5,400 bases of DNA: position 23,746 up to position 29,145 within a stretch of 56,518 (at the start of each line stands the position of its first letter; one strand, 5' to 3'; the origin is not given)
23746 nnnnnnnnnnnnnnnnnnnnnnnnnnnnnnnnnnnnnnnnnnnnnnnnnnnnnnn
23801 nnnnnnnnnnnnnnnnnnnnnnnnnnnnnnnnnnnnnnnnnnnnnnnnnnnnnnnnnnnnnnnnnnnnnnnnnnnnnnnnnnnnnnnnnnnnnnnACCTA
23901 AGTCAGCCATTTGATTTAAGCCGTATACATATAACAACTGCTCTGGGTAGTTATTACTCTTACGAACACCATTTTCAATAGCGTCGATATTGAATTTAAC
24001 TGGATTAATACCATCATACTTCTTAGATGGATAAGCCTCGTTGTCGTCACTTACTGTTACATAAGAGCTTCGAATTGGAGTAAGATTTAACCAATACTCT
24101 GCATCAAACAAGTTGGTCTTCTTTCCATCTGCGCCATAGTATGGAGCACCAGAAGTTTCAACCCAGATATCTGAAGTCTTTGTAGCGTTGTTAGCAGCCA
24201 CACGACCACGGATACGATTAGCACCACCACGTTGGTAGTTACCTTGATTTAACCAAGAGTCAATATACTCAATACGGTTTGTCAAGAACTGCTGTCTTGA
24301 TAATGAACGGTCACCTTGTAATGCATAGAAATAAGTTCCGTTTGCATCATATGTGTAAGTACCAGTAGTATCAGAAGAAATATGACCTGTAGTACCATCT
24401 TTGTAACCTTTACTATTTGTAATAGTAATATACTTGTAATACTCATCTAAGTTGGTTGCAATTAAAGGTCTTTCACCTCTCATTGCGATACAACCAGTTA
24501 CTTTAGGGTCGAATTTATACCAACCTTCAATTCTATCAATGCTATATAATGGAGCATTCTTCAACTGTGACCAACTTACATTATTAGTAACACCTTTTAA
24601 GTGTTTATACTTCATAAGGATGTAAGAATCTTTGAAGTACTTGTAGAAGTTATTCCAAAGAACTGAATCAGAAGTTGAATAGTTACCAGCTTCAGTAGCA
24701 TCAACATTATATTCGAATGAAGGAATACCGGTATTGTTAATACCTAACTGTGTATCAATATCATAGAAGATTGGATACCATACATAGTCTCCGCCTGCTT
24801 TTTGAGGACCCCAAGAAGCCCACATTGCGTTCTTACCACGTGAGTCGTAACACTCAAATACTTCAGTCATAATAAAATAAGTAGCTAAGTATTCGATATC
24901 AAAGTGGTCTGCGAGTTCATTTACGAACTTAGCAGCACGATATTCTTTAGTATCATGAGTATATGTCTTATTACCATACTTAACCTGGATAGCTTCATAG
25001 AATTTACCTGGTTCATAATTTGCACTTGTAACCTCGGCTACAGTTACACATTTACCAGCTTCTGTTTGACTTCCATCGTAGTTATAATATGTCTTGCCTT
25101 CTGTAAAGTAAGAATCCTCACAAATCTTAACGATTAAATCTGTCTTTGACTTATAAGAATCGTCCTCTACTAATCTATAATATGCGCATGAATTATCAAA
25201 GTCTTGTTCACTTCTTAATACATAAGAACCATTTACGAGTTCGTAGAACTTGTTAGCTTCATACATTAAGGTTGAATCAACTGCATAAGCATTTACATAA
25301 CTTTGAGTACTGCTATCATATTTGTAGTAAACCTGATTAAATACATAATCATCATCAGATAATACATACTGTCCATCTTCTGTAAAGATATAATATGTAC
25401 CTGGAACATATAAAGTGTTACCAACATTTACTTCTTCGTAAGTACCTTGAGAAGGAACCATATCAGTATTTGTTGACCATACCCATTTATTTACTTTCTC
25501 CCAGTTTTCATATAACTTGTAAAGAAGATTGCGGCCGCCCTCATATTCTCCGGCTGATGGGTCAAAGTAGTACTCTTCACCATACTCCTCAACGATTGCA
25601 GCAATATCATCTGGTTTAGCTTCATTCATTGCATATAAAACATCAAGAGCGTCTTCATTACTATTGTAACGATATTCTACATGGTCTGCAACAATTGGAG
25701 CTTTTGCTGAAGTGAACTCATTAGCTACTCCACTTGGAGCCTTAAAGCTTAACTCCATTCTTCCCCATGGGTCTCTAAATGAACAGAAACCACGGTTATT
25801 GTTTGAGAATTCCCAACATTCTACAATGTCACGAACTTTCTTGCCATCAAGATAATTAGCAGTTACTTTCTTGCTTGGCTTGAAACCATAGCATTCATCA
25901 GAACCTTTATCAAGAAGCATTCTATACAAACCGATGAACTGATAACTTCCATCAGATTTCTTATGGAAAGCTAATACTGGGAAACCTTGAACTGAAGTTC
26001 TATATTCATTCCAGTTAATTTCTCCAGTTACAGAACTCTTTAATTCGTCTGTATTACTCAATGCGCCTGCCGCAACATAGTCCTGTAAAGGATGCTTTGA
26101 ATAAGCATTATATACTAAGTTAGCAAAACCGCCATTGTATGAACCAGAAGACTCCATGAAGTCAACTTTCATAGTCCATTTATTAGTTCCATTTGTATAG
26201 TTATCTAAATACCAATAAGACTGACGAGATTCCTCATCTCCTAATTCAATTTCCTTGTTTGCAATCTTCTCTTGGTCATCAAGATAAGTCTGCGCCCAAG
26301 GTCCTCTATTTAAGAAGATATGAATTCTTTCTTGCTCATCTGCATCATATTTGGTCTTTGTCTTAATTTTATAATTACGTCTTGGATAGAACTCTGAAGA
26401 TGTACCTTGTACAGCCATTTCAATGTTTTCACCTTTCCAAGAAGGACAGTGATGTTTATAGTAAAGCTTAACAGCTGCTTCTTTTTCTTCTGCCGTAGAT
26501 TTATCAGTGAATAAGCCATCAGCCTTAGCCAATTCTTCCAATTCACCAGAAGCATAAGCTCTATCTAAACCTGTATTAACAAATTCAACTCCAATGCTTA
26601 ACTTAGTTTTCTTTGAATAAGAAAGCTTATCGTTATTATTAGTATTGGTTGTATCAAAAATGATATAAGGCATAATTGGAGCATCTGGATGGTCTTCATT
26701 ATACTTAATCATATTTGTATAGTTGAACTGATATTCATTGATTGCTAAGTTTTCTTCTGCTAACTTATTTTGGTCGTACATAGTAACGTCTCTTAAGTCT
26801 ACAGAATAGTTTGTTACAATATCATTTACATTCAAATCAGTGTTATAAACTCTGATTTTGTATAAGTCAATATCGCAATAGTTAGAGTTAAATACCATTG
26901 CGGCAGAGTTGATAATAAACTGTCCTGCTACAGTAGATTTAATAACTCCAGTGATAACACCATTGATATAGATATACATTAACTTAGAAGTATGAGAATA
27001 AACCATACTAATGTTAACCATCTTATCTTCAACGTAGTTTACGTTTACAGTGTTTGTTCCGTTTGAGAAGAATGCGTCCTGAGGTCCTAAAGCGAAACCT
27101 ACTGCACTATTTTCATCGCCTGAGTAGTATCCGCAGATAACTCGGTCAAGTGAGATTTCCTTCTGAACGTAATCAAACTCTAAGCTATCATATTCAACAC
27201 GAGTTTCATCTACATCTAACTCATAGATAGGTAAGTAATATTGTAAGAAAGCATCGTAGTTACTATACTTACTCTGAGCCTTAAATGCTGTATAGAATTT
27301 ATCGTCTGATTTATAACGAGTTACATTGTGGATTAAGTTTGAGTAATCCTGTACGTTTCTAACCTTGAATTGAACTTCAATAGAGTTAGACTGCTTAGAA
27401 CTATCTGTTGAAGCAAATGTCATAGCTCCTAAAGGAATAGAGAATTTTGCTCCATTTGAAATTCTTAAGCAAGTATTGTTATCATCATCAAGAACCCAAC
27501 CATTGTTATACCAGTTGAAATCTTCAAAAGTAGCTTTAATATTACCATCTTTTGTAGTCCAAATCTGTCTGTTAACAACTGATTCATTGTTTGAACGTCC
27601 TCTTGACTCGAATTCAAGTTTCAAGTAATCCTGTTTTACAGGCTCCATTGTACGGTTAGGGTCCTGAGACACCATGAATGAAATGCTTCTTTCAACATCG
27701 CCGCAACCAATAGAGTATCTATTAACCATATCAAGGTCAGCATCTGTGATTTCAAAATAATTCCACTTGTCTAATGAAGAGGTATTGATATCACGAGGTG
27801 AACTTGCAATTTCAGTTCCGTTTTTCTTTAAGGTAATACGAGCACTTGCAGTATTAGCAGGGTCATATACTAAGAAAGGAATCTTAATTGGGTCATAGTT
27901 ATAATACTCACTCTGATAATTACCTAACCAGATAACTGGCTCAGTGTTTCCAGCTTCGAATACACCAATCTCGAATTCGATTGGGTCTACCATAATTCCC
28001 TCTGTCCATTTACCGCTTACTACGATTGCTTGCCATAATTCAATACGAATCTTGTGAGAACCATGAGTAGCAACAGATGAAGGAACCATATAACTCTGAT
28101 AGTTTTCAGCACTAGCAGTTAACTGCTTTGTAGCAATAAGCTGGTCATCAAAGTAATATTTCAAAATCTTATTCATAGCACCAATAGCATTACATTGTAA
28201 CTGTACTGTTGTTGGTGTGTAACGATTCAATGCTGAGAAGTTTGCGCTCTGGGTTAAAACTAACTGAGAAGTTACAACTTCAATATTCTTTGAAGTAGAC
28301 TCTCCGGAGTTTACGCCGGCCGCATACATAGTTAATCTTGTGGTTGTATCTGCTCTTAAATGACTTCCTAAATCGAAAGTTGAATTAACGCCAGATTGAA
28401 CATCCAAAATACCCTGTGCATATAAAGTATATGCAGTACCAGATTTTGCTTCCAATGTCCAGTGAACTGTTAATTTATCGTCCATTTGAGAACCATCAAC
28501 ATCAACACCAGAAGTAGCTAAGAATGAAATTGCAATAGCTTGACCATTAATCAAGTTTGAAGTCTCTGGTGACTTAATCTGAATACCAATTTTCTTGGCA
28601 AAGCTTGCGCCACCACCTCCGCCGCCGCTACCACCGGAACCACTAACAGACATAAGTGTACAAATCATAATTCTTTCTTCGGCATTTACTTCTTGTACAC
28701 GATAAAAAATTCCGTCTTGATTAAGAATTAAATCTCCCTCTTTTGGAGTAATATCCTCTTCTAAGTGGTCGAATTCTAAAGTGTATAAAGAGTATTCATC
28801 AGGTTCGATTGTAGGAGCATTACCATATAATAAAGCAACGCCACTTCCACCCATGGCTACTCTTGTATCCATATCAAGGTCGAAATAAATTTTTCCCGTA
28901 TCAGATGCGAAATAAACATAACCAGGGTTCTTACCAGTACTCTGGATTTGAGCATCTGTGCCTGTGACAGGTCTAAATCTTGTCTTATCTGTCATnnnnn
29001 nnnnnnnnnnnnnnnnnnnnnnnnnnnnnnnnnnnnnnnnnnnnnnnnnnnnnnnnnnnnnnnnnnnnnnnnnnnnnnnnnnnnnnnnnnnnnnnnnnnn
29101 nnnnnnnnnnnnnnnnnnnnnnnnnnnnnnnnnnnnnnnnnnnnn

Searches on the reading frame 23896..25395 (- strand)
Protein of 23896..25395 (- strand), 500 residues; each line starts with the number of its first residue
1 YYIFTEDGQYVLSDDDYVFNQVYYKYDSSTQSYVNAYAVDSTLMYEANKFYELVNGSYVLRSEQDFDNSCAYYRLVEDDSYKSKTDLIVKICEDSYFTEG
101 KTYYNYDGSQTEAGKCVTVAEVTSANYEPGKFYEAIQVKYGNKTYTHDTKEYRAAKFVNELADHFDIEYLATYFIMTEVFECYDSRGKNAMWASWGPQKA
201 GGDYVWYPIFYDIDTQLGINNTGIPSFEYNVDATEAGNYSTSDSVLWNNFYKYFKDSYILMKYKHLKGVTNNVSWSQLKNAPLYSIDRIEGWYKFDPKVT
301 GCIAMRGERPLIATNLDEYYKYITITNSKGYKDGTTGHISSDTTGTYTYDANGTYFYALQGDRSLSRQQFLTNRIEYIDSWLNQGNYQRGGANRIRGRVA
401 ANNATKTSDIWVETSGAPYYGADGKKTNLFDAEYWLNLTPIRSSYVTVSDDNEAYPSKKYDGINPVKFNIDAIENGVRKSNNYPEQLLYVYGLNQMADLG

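Call 27: search_protein_families(library=pfam, proteins=[window:23896-25395:-], max_evalue=10)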
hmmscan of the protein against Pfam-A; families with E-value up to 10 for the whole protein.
window:23896-25395:- (500 aa): 1 family
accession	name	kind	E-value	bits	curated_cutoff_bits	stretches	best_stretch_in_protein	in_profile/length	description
PF08757.17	CotH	-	0.00014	21.9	23.8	1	153-268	156-266/322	CotH kinase protein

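Call 45: search_solved_structures(query=window:23896-25395:-, max_evalue=10, show_alignments=2)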
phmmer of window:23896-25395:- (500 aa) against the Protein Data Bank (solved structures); distinct sequences matched with E-value up to 10: 0.

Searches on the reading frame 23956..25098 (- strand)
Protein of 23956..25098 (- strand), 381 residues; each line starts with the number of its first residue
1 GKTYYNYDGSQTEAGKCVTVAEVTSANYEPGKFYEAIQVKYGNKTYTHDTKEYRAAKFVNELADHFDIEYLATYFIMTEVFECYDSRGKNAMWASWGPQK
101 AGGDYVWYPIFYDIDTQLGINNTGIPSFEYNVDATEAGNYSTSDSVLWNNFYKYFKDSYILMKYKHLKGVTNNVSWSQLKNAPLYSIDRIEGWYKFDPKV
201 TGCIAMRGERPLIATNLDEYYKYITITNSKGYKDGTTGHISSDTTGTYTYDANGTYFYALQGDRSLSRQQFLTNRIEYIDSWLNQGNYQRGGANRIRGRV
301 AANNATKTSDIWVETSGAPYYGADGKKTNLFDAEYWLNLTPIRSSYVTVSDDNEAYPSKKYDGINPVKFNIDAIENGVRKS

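Call 50: search_solved_structures(query=A4, max_evalue=10, show_alignments=2)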
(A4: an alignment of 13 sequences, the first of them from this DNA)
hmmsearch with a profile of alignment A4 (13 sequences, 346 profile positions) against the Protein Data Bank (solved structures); distinct sequences matched with E-value up to 10: 0.

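Call 53: search_protein_families(library=pfam, alignment_id=A4, max_evalue=0.01)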
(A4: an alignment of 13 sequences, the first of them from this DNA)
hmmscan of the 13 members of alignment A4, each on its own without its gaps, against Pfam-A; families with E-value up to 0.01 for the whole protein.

A. member 1, seq(381 aa): 1 family
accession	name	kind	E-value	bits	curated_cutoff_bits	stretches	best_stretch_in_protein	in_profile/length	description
PF08757.17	CotH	-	1.1e-05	25.6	23.8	1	54-170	156-267/322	CotH kinase protein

B. families by the number of members that match (of 13 scanned): 1 family
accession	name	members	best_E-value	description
PF08757.17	CotH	13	9.8e-10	CotH kinase protein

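Call 55: find_related_loci(query=A4, collection=genome_contigs, flank=10000)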
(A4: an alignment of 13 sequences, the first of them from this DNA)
Query A4 (381 aa) in genome_contigs; peptide patterns used: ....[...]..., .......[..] (x = any residue, [..] = any of these).
74 stretches matched a pattern; 6 encode a relative of the query (tblastn E <= 1e-3); 6 distinct loci.
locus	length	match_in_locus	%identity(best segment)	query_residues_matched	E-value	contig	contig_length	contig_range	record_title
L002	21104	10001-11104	54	39-381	3e-107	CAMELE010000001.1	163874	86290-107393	MAG: uncultured Mollicutes bacterium isolate SRR11489748_bin.2_metaWRAP_v1.3_MAG genome assembly, contig: ERZ11466799.24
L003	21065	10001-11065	49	45-371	7e-97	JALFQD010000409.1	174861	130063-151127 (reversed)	MAG: Clostridium sp. isolate SUG910 k141_369990, whole genome shotgun sequence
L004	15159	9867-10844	39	21-360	2e-63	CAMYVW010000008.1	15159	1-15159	MAG TPA_asm: uncultured Tenericutes bacterium isolate SRR10912535_bin.32_metaWRAP_v1.3_MAG genome assembly, contig: ERZ1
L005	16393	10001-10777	42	46-316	4e-62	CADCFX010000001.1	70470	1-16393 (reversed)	MAG: uncultured Erysipelotrichaceae bacterium isolate RUG14620 genome assembly, contig: RUG14620_asm_1, whole genome sho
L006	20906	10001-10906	38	33-319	1e-56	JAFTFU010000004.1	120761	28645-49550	MAG: Clostridia bacterium isolate RGIG3779 Roe_deer_Abomasum-4__c1923, whole genome shotgun sequence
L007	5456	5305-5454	56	43-92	8e-14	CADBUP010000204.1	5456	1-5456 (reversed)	MAG: uncultured Ruminococcus sp. isolate RUG14314 genome assembly, contig: RUG14314_asm_204, whole genome shotgun sequen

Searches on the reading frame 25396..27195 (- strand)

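Call 27: search_protein_families(library=pfam, proteins=[window:25396-27195:-], max_evalue=10)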
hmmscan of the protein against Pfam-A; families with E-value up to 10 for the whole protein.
window:25396-27195:- (600 aa): 1 family
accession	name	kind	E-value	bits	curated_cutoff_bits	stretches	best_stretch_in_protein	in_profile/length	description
PF14300.12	DMP19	-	0.022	15.8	25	1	505-570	25-92/112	DMP19-like protein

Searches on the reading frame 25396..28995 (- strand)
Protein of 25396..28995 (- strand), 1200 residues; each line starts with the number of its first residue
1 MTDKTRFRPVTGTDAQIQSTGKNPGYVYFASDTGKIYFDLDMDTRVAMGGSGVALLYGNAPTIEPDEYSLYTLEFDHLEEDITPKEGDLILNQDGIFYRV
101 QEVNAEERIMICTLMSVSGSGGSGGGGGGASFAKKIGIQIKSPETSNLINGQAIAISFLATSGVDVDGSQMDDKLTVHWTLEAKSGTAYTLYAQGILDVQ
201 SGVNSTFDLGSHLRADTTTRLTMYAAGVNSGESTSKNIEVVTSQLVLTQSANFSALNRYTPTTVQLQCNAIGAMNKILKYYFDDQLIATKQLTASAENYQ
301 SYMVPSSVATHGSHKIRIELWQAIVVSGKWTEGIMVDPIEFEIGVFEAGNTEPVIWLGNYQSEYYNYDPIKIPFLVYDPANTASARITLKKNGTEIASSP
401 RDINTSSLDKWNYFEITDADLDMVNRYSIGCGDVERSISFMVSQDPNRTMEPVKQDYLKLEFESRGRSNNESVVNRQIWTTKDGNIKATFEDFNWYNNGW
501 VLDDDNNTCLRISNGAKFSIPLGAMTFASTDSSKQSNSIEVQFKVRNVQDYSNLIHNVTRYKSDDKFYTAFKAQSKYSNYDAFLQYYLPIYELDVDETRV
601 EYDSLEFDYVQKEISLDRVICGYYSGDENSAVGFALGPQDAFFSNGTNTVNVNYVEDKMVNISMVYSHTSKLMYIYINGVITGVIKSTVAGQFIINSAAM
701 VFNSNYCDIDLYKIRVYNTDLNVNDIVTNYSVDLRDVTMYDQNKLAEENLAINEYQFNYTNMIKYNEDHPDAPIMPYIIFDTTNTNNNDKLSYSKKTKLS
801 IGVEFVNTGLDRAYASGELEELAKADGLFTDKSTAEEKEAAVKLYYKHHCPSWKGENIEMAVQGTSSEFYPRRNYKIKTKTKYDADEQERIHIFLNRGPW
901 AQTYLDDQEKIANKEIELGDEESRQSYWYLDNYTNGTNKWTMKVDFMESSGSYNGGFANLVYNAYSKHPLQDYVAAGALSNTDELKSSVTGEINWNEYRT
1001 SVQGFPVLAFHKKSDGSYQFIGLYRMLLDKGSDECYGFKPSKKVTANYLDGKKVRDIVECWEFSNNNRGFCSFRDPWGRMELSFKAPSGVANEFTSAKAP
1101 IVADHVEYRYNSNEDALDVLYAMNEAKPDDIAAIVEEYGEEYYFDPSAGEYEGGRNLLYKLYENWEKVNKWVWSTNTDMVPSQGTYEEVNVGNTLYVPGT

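Call 46: search_solved_structures(query=window:25396-28995:-, max_evalue=1, show_alignments=1)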
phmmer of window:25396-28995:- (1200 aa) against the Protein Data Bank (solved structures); distinct sequences matched with E-value up to 1: 27.
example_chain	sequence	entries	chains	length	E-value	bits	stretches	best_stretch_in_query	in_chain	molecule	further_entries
5b3n_A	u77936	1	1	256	0.004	18.3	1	113-211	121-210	anti-H4K20me1_scFv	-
8dgr_A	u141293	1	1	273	0.0096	17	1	116-221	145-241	scFv F8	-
9hy1_A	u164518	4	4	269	0.011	16.8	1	115-211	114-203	sc-4E (scFv derived from the mAb 4E1 against CD93)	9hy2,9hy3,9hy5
8bec_A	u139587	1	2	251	0.014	16.4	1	51-164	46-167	pT1375 single-chain Fv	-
3uyp_A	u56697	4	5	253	0.025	15.6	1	113-221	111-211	anti-dengue Mab 4E11 | Variable domains of murine anti-dengue Mab 4E11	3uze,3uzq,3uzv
7zce_E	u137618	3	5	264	0.032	15.3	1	52-164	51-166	scFv76 single chain fragment | Single chain fragment scFv76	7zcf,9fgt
6njl_I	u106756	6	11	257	0.052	14.6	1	114-220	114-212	11B8 scFv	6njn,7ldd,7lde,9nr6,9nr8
9fgs_E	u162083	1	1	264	0.07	14.2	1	73-167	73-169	Single Chain fragment scFv41N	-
8bg2_A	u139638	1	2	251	0.14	13.2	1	115-167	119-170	pT1375 single-chain Fv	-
7det_B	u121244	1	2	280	0.16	13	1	113-218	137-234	antibody scFv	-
5aam_A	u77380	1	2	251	0.16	13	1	113-218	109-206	SCFV513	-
5aaw_A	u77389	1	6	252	0.16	13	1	113-218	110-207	SCFV513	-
1jp5_A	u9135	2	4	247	0.17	12.9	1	94-183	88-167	single-chain Fv fragment 1696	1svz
9fgr_E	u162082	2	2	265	0.2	12.7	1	52-155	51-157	scFv76-77 single chain fragment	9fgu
7yue_A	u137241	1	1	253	0.32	12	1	73-207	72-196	Single chain variable Fragment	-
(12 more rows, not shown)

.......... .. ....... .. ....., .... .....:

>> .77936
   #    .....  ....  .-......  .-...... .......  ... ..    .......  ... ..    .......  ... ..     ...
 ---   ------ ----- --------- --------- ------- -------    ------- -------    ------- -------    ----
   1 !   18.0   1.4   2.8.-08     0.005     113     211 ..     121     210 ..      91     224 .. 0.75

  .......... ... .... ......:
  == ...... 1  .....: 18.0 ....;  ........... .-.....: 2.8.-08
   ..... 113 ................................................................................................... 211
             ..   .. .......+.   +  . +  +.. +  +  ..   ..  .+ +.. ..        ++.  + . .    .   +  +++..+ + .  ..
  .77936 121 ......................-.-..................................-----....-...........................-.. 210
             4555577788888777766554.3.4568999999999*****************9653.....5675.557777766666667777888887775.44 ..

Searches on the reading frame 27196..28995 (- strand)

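Call 27: search_protein_families(library=pfam, proteins=[window:27196-28995:-], max_evalue=10)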
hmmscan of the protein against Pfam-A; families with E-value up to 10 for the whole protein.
window:27196-28995:- (600 aa): 1 family
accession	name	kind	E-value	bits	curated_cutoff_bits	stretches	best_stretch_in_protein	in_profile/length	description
PF22814.2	WelO5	-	0.014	15.4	27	1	79-118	226-267/277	Carrier-protein-independent halogenase WelO5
